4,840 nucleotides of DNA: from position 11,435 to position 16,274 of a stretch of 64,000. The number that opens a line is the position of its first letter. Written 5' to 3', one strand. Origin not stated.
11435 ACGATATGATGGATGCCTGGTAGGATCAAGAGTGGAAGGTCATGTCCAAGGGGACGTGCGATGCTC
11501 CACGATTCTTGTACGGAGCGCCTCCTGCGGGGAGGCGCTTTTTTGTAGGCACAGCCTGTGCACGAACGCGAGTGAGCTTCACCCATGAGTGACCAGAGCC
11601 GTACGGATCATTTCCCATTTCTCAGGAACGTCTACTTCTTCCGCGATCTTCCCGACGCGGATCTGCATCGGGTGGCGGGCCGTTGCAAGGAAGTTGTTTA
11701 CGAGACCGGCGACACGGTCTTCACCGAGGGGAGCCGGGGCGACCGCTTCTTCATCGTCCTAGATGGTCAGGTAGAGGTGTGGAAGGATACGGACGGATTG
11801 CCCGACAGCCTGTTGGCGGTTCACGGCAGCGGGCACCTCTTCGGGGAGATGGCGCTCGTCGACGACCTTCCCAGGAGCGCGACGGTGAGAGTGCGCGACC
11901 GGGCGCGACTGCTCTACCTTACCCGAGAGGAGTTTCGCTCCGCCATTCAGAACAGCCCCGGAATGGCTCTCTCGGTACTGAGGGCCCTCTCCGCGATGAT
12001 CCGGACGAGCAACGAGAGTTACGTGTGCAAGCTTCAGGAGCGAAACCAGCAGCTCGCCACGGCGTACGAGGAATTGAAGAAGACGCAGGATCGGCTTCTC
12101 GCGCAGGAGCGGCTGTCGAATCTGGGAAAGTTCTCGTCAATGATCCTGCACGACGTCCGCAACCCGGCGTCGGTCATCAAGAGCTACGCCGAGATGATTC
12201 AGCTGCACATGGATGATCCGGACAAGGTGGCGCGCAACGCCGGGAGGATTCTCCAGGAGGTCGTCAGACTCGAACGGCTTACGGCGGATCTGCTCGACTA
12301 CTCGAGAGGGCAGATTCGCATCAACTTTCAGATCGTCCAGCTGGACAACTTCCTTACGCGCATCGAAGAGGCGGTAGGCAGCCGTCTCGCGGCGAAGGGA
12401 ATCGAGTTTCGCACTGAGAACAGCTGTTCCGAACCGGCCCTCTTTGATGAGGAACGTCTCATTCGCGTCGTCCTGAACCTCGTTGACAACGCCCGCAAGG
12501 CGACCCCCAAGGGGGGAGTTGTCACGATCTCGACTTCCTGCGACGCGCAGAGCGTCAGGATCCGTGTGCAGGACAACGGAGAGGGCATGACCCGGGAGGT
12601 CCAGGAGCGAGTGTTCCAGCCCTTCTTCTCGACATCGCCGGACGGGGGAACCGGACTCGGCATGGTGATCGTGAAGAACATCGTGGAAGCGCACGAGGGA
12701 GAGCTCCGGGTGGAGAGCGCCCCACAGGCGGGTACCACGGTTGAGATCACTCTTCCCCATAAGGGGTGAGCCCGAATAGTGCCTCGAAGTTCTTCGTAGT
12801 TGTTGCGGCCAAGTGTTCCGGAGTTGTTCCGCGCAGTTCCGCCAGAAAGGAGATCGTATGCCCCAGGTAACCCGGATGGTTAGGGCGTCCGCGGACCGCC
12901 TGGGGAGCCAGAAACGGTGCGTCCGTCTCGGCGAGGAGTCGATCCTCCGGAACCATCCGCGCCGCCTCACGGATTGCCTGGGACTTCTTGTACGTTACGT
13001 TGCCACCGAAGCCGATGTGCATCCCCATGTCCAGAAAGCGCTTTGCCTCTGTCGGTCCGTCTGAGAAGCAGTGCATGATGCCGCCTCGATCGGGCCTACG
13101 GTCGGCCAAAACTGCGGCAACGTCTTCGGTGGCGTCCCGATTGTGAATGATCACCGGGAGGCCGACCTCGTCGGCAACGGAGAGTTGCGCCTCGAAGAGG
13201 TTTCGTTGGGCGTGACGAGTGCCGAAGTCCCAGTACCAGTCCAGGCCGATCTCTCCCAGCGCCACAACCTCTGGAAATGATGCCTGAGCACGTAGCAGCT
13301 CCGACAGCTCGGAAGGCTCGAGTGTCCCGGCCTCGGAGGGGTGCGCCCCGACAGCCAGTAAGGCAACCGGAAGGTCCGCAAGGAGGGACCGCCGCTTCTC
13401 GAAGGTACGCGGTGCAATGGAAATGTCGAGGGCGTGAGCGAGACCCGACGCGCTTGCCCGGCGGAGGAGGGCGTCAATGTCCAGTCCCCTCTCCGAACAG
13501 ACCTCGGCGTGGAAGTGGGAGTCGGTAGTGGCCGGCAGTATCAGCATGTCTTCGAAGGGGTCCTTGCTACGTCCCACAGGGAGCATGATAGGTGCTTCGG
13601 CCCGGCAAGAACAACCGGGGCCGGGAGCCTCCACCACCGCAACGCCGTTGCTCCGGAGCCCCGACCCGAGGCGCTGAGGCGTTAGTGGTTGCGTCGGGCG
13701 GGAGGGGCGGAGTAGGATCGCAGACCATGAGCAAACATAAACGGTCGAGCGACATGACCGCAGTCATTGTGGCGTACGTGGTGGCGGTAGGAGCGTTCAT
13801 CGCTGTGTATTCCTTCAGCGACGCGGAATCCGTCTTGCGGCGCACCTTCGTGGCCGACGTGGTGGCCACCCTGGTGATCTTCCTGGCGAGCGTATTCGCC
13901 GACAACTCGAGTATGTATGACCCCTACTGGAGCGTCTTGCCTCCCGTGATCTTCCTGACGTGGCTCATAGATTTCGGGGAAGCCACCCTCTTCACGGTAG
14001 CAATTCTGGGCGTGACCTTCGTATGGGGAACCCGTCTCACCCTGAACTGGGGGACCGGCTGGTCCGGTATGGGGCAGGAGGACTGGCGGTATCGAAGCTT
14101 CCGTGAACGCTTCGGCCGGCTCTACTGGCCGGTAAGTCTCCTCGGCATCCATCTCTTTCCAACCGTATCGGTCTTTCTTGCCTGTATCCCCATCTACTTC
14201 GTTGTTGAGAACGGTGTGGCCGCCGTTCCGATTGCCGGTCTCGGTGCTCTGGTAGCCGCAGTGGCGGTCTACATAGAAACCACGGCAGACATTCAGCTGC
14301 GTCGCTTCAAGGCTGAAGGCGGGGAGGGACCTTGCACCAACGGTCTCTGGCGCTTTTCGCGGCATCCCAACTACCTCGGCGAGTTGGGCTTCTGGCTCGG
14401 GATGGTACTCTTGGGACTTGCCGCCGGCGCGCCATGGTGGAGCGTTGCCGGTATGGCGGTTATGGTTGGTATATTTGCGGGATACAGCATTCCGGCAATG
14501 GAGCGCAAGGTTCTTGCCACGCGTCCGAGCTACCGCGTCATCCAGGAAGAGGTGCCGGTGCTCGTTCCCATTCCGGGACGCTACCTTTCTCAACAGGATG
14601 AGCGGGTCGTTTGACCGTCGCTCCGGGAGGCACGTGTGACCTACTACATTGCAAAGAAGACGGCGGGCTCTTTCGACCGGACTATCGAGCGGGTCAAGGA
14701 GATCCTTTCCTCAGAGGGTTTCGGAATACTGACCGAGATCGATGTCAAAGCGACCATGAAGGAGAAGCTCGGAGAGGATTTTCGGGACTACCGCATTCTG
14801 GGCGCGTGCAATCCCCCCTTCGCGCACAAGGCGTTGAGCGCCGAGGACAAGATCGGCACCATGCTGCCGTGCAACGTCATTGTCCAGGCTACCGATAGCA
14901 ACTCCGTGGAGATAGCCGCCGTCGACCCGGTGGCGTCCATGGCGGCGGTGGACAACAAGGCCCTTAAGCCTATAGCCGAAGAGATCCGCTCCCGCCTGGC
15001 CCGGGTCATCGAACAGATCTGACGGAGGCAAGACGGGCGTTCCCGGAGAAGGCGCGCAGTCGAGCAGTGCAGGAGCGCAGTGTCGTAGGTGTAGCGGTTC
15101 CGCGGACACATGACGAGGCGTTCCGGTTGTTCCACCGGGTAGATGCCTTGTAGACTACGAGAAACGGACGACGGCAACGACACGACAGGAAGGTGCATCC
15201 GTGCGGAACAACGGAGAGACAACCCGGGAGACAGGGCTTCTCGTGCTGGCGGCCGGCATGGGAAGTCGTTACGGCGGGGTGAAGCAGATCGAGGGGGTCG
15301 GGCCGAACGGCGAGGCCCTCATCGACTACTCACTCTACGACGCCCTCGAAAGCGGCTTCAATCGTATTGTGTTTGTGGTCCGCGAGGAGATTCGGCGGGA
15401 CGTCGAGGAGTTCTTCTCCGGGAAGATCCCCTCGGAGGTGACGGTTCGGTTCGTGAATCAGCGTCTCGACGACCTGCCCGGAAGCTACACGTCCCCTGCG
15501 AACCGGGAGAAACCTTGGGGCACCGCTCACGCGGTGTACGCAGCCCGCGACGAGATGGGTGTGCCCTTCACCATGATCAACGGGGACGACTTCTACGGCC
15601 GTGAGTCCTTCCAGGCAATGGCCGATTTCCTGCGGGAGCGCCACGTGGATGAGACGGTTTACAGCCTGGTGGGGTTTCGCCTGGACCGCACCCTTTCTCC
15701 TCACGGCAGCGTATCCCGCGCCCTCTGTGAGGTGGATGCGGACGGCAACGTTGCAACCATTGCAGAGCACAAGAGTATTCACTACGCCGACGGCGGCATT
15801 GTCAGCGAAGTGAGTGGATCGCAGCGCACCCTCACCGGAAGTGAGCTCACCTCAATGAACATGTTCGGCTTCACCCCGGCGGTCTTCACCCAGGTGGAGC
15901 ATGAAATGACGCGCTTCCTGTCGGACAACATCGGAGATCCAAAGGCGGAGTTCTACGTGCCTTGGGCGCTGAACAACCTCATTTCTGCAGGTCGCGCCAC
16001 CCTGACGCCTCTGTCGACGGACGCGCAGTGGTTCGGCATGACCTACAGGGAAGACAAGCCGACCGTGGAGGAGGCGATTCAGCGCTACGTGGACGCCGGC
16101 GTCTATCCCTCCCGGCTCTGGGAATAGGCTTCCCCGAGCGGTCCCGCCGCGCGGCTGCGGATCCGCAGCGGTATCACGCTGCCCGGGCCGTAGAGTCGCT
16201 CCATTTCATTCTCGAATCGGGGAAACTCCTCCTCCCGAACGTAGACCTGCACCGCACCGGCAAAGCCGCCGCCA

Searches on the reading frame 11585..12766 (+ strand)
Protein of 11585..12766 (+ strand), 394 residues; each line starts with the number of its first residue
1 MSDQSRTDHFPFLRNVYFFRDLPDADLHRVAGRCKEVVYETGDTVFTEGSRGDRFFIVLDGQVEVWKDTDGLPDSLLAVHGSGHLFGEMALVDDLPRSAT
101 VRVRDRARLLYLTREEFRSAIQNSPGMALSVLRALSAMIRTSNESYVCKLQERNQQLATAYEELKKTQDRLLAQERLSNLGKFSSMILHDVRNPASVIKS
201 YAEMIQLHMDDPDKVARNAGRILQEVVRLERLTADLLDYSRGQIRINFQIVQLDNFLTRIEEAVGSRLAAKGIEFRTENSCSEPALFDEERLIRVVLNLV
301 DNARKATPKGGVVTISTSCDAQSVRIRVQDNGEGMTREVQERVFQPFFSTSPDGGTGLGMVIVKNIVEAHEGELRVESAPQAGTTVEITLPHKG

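Call 53: search_protein_families(library=pfam, proteins=[window:11585-12766:+], max_evalue=0.0001)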
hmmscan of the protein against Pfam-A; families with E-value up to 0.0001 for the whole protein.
window:11585-12766:+ (394 aa): 4 families
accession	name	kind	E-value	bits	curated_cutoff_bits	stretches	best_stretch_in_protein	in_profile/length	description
PF02518.31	HATPase_c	-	2.8e-30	105.5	26.4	1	288-392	2-109/111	Histidine kinase-, DNA gyrase B-, and HSP90-like ATPase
PF00027.35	cNMP_binding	-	1.6e-20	73.3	27.5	1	37-123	2-88/89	Cyclic nucleotide-binding domain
PF00512.31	HisKA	-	3e-11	43.6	26.9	1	180-242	2-63/66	His Kinase A (phospho-acceptor) domain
PF13581.12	HATPase_c_2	-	2.6e-06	27.9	27.4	1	296-388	40-125/127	Histidine kinase-like ATPase domain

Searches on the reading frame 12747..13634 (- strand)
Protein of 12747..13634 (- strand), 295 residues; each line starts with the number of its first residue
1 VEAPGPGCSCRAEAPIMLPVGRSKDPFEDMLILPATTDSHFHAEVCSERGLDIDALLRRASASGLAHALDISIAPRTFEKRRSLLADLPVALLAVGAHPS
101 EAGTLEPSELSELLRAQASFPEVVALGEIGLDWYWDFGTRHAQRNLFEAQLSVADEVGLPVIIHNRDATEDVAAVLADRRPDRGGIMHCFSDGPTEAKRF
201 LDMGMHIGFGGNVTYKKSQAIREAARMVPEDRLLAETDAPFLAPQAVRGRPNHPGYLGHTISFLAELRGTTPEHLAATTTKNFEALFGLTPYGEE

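Call 53: search_protein_families(library=pfam, proteins=[window:12747-13634:-], max_evalue=0.0001)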
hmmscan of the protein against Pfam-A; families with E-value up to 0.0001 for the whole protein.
window:12747-13634:- (295 aa): 1 family
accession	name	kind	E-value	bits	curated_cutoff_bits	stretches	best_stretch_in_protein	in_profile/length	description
PF01026.27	TatD_DNase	-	4.2e-67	226.6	27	1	37-288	1-253/253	TatD related DNase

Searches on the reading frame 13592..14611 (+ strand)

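Call 53: search_protein_families(library=pfam, proteins=[window:13592-14611:+], max_evalue=0.0001)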
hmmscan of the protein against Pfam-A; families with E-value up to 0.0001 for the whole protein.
window:13592-14611:+ (340 aa): 1 family
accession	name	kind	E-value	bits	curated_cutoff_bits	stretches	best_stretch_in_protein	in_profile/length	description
PF06966.17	DUF1295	-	3.4e-39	135.2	20.4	1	97-320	2-234/235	Protein of unknown function (DUF1295)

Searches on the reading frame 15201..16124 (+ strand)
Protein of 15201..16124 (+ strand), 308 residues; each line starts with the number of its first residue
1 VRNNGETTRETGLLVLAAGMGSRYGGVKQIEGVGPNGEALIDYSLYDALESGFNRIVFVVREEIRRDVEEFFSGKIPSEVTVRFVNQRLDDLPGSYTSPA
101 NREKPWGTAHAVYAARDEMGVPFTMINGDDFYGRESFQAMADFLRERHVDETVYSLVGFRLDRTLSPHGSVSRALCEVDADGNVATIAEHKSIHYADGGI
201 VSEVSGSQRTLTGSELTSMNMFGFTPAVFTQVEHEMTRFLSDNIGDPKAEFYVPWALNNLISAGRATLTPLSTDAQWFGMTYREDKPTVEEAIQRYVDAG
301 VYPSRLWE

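Call 53: search_protein_families(library=pfam, proteins=[window:15201-16124:+], max_evalue=0.0001)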
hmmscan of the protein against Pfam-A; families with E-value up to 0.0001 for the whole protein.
window:15201-16124:+ (308 aa): 2 families
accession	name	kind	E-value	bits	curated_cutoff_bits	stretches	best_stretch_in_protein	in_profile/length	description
PF00483.29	NTP_transferase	-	2e-06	28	21.2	1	37-231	30-187/245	Nucleotidyl transferase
PF12804.13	NTP_transf_3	-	1.7e-05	25.5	27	1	14-67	2-54/160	MobA-like NTP transferase domain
